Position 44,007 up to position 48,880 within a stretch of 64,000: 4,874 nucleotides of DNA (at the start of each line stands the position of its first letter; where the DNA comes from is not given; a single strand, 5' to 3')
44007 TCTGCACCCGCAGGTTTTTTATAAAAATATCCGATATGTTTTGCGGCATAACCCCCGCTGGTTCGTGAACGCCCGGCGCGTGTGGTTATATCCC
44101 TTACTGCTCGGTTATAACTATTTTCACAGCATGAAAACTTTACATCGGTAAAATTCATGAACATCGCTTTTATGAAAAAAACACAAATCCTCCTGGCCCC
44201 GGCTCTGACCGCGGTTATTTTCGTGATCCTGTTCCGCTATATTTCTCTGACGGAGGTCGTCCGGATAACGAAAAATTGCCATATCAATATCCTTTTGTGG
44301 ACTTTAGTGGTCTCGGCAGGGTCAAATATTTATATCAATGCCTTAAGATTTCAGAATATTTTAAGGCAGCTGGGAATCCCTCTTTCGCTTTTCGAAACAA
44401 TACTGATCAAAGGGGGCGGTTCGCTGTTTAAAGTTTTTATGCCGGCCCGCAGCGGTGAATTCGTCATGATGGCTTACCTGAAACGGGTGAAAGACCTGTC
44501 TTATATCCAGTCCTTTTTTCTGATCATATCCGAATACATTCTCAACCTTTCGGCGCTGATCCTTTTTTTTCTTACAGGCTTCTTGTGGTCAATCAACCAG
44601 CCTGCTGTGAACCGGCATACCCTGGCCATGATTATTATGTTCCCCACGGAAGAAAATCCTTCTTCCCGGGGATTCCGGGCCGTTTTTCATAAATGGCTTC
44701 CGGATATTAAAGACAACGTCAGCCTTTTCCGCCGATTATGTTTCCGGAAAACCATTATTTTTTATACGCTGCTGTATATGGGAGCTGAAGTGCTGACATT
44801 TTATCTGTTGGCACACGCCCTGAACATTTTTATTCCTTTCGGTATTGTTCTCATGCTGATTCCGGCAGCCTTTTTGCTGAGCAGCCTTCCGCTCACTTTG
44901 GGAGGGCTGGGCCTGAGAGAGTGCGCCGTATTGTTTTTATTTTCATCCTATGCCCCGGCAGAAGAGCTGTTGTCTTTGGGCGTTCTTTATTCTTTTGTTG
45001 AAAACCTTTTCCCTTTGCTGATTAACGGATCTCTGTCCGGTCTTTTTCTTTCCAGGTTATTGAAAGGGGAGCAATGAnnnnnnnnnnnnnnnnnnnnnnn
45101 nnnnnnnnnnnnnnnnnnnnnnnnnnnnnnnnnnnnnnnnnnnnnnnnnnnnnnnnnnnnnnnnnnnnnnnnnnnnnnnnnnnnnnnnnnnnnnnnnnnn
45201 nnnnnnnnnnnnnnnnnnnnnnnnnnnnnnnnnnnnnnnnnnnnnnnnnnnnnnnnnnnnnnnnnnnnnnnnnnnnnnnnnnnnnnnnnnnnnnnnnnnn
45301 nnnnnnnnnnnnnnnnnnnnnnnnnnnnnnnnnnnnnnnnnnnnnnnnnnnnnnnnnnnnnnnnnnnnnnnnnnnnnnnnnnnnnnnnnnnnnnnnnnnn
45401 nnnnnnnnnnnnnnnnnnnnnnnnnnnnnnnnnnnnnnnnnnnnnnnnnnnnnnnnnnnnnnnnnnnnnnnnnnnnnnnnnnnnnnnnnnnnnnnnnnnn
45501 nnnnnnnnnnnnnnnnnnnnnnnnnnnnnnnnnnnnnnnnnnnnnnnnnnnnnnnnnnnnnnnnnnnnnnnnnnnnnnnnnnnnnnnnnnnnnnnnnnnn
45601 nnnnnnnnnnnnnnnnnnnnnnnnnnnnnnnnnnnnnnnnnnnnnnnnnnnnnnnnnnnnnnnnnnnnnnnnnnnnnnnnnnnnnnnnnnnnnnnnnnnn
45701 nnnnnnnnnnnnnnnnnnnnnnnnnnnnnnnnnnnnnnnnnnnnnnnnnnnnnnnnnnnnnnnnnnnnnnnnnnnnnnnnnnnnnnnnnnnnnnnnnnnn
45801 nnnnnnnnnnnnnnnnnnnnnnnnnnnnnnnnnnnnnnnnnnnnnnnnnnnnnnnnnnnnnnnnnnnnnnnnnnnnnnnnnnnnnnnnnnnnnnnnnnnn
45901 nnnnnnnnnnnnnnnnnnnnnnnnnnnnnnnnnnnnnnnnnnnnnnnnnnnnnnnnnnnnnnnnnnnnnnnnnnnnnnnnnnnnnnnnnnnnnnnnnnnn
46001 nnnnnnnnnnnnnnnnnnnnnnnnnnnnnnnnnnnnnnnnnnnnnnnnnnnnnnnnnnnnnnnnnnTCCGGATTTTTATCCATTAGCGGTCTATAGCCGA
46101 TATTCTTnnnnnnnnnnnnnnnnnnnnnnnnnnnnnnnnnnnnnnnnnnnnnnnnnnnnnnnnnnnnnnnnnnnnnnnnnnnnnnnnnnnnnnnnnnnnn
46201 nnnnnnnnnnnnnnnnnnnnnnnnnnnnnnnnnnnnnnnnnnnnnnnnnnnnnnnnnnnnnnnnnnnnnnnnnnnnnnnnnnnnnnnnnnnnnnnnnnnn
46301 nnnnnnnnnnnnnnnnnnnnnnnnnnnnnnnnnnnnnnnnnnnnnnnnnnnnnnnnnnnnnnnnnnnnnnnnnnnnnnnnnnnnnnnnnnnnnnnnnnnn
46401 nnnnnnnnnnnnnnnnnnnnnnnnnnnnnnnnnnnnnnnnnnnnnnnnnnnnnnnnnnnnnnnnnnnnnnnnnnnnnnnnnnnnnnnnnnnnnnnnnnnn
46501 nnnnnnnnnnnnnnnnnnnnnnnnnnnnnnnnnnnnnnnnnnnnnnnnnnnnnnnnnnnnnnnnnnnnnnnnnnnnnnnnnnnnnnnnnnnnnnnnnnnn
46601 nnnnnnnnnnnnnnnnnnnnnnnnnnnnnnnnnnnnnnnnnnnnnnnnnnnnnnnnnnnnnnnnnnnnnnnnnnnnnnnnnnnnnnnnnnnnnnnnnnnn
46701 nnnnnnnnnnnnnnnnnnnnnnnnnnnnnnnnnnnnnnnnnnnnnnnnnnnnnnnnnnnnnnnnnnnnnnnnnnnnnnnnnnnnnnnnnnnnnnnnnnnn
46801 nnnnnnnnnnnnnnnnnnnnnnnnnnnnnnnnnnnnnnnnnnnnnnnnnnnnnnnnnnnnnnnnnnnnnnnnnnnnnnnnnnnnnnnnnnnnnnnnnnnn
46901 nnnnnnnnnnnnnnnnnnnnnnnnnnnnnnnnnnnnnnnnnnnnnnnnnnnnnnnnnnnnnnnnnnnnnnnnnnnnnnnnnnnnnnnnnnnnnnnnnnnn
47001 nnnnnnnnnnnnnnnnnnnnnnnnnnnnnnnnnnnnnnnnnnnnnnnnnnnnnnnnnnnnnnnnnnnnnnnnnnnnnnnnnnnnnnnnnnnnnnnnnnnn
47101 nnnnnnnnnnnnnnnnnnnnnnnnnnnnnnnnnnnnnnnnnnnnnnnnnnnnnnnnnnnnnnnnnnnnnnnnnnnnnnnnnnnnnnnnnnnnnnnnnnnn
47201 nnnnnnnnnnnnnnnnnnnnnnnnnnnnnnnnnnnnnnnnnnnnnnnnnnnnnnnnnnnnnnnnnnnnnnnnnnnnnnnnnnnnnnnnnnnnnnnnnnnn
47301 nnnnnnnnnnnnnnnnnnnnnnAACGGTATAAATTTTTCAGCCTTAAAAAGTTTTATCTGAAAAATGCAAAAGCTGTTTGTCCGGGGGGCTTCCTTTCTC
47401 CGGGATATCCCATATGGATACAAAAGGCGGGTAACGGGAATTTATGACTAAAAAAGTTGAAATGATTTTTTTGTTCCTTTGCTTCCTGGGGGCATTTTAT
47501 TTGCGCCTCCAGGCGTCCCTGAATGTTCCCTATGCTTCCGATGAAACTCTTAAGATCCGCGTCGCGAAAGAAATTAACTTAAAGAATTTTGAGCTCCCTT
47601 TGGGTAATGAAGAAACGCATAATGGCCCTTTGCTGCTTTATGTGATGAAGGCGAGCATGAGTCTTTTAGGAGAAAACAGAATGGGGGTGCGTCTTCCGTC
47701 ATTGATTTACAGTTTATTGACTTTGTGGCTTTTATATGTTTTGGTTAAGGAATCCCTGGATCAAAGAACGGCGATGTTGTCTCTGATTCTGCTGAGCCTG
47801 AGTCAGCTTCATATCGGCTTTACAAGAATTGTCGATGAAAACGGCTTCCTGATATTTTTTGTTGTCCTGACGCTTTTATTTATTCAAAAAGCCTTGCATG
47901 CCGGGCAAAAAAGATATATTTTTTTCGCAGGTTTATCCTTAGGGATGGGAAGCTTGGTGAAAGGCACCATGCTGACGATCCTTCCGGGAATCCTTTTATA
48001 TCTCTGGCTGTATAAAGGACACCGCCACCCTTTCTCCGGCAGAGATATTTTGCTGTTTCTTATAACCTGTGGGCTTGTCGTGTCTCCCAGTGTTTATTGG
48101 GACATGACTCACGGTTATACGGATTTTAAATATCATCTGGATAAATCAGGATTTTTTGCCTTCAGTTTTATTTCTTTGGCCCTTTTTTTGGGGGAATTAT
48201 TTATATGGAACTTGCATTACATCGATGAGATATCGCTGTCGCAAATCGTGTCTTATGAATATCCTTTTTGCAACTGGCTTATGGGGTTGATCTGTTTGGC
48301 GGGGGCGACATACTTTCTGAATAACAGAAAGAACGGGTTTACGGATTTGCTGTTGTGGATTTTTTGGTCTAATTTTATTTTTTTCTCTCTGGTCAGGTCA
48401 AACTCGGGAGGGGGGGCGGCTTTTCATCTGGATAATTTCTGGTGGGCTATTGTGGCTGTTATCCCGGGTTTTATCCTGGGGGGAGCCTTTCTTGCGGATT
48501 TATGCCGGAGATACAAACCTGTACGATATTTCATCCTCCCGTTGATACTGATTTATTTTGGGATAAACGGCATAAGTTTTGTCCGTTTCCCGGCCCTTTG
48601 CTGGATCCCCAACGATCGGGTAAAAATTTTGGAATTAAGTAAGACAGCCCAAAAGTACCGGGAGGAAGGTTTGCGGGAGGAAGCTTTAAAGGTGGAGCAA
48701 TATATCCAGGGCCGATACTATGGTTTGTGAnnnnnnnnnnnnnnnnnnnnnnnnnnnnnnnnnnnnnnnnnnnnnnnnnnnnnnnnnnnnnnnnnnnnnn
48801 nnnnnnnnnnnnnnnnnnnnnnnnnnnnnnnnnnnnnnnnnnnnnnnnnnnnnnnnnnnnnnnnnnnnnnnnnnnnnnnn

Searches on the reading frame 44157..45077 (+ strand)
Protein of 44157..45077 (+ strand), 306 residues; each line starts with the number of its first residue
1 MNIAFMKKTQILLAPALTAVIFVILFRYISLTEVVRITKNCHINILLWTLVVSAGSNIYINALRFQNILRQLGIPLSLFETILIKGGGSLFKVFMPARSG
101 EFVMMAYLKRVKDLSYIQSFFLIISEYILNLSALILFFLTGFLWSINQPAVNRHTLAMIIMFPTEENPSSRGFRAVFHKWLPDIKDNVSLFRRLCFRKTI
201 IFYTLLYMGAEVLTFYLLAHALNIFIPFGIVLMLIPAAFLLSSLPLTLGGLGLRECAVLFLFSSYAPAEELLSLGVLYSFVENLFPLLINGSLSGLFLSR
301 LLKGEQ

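Call 4: search_protein_families(library=pfam, proteins=[window:44157-45077:+], max_evalue=0.01)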
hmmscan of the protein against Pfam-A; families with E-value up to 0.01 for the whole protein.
window:44157-45077:+ (306 aa): 1 family
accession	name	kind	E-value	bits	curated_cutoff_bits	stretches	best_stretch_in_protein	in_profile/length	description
PF03706.18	LPG_synthase_TM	-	6e-32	111.7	33.4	1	11-289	1-301/302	Lysylphosphatidylglycerol synthase TM region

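Call 8: search_protein_families(library=ncbifam, proteins=[window:44157-45077:+], max_evalue=0.01)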
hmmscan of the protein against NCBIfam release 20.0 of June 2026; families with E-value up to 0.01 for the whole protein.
window:44157-45077:+ (306 aa): 2 families
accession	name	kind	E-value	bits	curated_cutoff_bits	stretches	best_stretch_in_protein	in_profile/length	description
TIGR00374.1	TIGR00374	subfamily_domain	3.6e-08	33.2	43.2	2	200-280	215-296/323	flippase-like domain-containing protein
NF033480.1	bifunc_MprF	equivalog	0.0037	15.6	600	1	12-292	7-292/841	bifunctional lysylphosphatidylglycerol flippase/synthetase MprF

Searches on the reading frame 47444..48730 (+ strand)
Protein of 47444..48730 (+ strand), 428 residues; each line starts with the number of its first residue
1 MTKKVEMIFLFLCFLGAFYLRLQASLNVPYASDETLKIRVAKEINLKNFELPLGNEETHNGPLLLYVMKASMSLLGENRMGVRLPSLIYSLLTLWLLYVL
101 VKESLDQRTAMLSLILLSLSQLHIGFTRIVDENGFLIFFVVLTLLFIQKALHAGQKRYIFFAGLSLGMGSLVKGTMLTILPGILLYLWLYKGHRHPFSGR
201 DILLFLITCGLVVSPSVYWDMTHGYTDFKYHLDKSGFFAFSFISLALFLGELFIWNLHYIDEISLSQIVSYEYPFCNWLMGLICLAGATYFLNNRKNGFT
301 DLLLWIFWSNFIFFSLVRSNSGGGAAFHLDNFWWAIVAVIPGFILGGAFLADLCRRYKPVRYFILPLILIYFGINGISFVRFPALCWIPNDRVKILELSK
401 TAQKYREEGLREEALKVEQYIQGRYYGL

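Call 4: search_protein_families(library=pfam, proteins=[window:47444-48730:+], max_evalue=0.01)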
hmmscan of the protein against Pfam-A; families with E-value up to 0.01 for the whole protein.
window:47444-48730:+ (428 aa): 2 families
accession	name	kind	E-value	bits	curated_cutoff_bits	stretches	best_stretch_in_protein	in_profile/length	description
PF13231.12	PMT_2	-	4e-28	99.1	26.1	1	61-219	3-160/160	Dolichyl-phosphate-mannose-protein mannosyltransferase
PF02366.24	PMT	-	7.1e-10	39.3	22.7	1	75-188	77-198/245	Dolichyl-phosphate-mannose-protein mannosyltransferase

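Call 8: search_protein_families(library=ncbifam, proteins=[window:47444-48730:+], max_evalue=0.01)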
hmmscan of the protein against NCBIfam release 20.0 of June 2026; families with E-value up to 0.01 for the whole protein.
window:47444-48730:+ (428 aa): 2 families
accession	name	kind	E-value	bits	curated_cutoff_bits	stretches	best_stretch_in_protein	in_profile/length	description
TIGR03663.1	TIGR03663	subfamily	4.3e-11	42.5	126.25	1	60-190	51-180/435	flippase activity-associated protein Agl23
NF009784.2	PRK13279.1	equivalog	1.3e-06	27.4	567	1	62-194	62-200/539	lipid IV(A) 4-amino-4-deoxy-L-arabinosyltransferase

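Call 28: search_solved_structures(query=window:47444-48730:+, max_evalue=1)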
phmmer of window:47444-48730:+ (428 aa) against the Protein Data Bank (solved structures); distinct sequences matched with E-value up to 1: 2.
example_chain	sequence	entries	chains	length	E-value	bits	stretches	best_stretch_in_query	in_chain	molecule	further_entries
7suk_SH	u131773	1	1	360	0.33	13.3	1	313-370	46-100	RNA 3'-terminal phosphate cyclase-like protein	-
4clq_A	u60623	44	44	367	0.34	13.2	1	313-370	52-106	RNA 3'-TERMINAL PHOSPHATE CYCLASE-LIKE PROTEIN | Rcl1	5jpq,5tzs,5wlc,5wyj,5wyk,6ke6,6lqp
